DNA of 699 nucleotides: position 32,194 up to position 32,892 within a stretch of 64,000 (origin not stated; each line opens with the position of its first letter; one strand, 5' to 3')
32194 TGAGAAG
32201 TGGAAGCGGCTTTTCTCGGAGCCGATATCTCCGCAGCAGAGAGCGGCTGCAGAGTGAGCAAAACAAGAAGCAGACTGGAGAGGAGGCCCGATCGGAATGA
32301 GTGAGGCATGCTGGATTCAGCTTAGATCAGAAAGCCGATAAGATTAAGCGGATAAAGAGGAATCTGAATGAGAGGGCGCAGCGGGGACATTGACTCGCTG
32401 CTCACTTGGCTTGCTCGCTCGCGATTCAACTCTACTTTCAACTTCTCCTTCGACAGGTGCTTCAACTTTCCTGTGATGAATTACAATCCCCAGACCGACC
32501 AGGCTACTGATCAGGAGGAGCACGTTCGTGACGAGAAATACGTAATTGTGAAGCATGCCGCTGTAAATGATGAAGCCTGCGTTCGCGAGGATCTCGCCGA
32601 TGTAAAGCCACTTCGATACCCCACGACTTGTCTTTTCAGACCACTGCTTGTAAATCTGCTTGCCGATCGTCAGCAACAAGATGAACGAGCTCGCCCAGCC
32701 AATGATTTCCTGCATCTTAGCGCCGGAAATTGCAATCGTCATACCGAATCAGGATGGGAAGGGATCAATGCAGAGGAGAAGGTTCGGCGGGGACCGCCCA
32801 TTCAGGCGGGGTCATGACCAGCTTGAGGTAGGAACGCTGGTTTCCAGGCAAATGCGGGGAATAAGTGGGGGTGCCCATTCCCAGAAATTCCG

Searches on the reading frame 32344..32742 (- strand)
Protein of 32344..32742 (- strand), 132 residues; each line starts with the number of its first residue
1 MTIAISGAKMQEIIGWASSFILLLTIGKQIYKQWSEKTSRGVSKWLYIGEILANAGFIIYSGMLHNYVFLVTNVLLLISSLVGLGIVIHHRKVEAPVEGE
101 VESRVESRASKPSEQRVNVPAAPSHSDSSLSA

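Call 3: search_protein_families(library=pfam, proteins=[window:32344-32742:-], max_evalue=0.01)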
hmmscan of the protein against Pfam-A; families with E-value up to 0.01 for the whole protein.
window:32344-32742:- (132 aa): 1 family
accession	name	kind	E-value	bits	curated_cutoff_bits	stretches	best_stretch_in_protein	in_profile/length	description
PF03083.21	MtN3_slv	-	0.0064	16.9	23.7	1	28-85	20-77/87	Sugar efflux transporter for intercellular exchange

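Call 4: search_protein_families(library=ncbifam, proteins=[window:32344-32742:-], max_evalue=0.01)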
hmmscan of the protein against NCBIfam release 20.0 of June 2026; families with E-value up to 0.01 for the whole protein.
window:32344-32742:- (132 aa): 0 families
